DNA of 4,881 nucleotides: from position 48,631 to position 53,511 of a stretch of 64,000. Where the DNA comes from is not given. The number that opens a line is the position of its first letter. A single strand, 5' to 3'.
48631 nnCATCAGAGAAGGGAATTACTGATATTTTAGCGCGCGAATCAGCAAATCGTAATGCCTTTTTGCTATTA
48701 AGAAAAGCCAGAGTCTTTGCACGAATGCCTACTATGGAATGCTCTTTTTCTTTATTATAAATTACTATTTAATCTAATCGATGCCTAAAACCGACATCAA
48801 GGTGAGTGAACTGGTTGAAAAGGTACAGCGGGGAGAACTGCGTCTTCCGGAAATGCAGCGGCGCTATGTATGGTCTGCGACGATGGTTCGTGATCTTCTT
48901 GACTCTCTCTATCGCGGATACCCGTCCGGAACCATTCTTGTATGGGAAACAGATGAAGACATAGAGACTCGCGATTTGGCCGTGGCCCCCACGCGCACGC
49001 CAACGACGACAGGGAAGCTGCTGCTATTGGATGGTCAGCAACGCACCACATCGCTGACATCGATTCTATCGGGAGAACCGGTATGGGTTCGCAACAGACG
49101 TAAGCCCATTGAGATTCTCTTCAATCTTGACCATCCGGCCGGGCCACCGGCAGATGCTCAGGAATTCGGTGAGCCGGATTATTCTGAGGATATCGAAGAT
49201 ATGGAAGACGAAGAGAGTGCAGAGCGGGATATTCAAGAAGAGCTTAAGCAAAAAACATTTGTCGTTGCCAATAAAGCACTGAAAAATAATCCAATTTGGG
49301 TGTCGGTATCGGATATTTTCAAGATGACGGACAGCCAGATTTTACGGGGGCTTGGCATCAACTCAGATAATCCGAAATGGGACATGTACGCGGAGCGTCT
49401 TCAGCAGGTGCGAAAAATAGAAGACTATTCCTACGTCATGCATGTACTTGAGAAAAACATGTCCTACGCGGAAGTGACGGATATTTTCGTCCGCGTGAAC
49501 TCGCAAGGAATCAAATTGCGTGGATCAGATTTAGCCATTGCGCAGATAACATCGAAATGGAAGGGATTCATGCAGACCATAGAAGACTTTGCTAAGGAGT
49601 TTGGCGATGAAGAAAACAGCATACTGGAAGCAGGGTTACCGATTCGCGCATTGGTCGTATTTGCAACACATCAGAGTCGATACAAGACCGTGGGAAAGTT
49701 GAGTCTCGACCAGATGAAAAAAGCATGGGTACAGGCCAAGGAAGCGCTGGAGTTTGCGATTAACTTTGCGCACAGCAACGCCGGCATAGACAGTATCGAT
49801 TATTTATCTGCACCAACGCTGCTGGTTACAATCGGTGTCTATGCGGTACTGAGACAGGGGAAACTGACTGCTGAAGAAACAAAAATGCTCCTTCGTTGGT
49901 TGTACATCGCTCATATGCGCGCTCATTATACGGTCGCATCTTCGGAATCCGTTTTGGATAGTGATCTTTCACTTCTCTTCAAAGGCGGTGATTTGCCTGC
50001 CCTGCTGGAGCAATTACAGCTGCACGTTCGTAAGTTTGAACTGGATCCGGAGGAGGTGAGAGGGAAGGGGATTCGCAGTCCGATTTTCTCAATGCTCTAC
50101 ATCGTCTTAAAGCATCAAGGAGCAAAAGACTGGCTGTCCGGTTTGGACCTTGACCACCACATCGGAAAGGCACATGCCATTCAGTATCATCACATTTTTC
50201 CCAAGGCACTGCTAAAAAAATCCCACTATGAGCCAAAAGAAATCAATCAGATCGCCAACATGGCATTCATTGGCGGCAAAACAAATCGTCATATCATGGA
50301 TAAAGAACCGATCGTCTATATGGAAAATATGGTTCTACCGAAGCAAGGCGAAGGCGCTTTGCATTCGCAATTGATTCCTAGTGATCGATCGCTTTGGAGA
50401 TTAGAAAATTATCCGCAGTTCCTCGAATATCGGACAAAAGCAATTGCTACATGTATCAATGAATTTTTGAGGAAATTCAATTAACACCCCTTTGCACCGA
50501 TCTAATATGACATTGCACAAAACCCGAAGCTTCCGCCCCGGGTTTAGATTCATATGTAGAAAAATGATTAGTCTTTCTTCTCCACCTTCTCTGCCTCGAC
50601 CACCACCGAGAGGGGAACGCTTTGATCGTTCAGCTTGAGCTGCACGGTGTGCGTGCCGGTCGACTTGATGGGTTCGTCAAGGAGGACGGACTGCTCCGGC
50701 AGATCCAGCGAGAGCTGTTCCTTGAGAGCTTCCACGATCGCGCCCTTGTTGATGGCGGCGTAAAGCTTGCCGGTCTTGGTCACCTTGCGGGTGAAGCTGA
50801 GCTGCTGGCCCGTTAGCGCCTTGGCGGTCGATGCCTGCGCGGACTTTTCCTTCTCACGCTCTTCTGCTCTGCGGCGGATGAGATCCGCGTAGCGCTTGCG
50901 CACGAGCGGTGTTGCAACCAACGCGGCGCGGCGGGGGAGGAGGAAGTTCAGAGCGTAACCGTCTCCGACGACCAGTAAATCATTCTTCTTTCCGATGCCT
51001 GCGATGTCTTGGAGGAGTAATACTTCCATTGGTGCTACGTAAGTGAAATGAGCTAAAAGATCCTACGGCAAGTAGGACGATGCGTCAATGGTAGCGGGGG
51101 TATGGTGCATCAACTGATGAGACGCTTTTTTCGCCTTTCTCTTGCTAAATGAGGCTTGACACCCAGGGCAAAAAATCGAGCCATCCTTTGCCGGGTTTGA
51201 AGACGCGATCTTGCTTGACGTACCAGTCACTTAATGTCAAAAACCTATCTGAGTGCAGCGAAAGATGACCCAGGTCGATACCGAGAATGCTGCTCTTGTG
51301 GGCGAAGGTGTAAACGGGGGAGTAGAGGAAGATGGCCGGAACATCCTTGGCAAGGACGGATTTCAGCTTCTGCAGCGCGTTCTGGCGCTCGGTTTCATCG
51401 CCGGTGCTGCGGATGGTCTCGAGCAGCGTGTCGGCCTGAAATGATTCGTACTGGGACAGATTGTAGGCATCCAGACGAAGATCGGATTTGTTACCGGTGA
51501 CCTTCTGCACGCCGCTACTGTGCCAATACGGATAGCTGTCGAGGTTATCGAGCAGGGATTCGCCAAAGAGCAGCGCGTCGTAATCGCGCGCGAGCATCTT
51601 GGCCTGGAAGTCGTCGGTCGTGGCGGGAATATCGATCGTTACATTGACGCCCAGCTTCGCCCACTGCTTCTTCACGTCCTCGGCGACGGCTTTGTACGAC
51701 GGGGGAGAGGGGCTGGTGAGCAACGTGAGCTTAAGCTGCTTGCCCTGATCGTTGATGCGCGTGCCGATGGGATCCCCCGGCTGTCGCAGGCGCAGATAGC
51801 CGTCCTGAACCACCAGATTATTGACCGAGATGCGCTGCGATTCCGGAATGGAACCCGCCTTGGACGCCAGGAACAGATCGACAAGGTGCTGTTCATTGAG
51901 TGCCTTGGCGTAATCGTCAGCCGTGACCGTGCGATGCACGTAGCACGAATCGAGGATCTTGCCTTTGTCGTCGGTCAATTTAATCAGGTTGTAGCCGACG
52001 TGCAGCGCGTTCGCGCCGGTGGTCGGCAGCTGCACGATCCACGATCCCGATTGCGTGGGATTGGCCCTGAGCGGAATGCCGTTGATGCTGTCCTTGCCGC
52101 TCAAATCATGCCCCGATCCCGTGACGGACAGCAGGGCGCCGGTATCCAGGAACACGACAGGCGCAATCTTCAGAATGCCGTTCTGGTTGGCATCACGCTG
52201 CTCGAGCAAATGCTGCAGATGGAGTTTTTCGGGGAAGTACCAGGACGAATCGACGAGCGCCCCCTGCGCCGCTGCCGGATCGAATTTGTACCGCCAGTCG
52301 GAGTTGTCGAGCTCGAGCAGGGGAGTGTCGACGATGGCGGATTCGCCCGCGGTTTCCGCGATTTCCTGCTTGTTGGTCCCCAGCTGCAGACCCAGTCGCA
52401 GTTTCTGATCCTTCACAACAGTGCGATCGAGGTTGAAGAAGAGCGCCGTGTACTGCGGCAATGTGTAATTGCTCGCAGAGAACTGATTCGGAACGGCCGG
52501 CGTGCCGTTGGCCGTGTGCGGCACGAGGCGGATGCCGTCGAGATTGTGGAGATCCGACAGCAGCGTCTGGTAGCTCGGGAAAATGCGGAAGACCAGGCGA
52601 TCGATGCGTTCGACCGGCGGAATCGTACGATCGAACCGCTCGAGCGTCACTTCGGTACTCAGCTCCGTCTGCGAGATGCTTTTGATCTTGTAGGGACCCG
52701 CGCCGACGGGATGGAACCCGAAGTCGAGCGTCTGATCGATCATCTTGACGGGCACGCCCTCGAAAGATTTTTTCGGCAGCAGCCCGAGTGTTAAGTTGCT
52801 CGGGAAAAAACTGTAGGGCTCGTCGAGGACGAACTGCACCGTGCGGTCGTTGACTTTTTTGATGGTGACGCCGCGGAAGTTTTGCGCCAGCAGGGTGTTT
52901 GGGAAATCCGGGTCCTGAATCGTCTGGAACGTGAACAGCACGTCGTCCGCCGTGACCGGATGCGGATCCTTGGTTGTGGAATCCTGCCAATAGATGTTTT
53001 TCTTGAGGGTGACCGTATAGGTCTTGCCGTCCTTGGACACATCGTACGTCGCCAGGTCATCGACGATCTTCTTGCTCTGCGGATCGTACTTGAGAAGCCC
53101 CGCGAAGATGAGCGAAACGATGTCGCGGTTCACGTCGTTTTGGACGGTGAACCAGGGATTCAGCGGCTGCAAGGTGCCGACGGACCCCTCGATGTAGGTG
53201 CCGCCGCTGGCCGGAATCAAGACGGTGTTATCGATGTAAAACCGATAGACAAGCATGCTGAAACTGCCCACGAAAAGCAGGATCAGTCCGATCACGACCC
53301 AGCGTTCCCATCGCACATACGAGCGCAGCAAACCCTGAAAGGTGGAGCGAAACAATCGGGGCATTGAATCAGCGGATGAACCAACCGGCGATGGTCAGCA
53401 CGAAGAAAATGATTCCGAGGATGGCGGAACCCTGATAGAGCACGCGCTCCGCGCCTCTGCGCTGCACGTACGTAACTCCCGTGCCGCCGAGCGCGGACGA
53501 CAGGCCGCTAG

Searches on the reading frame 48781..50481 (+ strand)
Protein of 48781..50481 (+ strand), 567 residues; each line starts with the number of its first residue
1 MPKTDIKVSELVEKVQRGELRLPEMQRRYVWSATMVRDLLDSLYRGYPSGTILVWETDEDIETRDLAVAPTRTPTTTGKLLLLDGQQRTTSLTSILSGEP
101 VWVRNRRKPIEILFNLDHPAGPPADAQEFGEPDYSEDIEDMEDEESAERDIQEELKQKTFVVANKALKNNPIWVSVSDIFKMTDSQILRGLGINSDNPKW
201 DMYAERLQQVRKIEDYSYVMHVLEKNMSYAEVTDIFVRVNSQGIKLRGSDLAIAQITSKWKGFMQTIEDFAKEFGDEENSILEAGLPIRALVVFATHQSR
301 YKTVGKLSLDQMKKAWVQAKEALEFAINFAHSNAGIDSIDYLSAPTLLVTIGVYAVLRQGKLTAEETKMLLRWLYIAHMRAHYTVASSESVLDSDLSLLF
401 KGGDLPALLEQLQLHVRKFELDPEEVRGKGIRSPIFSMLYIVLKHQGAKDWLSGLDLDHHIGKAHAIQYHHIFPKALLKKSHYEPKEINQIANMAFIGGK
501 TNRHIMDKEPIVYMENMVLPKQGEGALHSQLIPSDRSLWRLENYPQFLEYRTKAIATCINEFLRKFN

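Call 3: search_protein_families(library=pfam, proteins=[window:48781-50481:+], max_evalue=1)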
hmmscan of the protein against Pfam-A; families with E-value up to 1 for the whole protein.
window:48781-50481:+ (567 aa): 3 families
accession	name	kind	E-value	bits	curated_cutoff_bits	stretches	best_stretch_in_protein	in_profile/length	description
PF03235.19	GmrSD_N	-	5.5e-31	108.7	33.2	1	8-252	1-194/199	GmrSD restriction endonuclease, N-terminal domain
PF07510.16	GmrSD_C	-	0.071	13.4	23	1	463-510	50-99/138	GmrSD restriction endonucleases, C-terminal domain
PF16678.12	UBA_HOIP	-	0.097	13.1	22.4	1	253-326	40-92/152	HOIP UBA domain pair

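Call 4: search_protein_families(library=padloc, proteins=[window:48781-50481:+], max_evalue=1)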
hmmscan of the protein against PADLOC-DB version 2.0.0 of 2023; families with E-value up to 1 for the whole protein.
window:48781-50481:+ (567 aa): 12 families
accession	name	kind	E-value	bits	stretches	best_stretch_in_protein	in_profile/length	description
PDLC04151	HEC-05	-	2.3e-46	156.7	1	3-563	23-593/600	-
PDLC04709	PDC-M55C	-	1.4e-27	94.5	2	8-97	17-108/554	-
PDLC04150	HEC-05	-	3.5e-21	73.7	3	4-60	6-62/583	-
PDLC04152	HEC-05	-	2.5e-13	47.4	2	164-563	174-562/566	-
PDLC04153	HEC-05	-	3.6e-12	43.3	2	10-60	11-61/621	-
PDLC03877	NsnA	-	2e-10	38.5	2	4-94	49-123/385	-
PDLC04157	HEC-06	-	0.00046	16.9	1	4-95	7-88/558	-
PDLC02695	Orf5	-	0.0032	13.9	1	8-93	10-92/601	Orf5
PDLC04155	HEC-06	-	0.013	12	1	6-47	7-48/562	-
PDLC01356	Csx16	-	0.014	13.8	1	440-468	1-31/90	"CAS-I,CAS-III; associated"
PDLC04027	PD-T4-2_A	-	0.02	11.9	1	16-48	48-81/363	-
PDLC02792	SspE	-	0.021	11.2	1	8-93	13-104/771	SspE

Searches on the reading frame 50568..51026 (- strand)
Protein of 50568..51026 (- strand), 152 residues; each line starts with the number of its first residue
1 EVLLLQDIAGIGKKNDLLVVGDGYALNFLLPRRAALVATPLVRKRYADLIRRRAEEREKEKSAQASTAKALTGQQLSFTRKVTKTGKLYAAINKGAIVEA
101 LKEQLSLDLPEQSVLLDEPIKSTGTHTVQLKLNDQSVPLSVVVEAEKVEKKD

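Call 69: search_protein_families(library=pfam, proteins=[window:50568-51026:-], max_evalue=0.001)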
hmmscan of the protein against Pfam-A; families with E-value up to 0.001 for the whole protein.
window:50568-51026:- (152 aa): 2 families
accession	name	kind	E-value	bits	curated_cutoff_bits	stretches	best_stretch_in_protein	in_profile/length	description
PF03948.19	Ribosomal_L9_C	-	5.3e-15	56.1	23.2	1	66-144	5-85/86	Ribosomal protein L9, C-terminal domain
PF01281.25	Ribosomal_L9_N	-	1.6e-13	50.4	20.7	1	1-44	2-45/47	Ribosomal protein L9, N-terminal domain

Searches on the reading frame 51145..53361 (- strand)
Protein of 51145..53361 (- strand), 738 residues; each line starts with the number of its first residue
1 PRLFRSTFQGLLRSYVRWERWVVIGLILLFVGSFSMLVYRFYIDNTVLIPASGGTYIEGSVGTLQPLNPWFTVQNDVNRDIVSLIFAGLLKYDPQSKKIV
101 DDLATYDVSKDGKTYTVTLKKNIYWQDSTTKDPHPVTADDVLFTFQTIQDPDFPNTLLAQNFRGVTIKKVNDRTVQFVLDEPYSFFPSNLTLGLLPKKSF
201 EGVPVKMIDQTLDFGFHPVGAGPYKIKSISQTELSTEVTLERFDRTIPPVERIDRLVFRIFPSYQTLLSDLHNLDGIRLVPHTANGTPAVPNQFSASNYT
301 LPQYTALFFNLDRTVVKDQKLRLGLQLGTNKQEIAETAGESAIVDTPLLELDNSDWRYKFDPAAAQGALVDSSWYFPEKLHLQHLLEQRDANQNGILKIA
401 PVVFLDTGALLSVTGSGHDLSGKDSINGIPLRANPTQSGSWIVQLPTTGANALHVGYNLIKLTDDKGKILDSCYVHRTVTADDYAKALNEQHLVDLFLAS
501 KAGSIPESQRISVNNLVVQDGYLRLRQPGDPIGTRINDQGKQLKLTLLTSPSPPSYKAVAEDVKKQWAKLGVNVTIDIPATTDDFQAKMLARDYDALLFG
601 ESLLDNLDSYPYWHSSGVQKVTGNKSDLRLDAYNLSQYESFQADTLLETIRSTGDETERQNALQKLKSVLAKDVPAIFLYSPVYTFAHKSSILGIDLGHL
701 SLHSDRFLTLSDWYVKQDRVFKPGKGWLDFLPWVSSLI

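Call 69: search_protein_families(library=pfam, proteins=[window:51145-53361:-], max_evalue=0.001)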
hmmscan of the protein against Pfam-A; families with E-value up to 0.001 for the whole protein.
window:51145-53361:- (738 aa): 1 family
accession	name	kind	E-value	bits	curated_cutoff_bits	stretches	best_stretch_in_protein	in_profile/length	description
PF00496.27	SBP_bac_5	-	1.3e-45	156.6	32.4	2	98-369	1-273/368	Bacterial extracellular solute-binding proteins, family 5 Middle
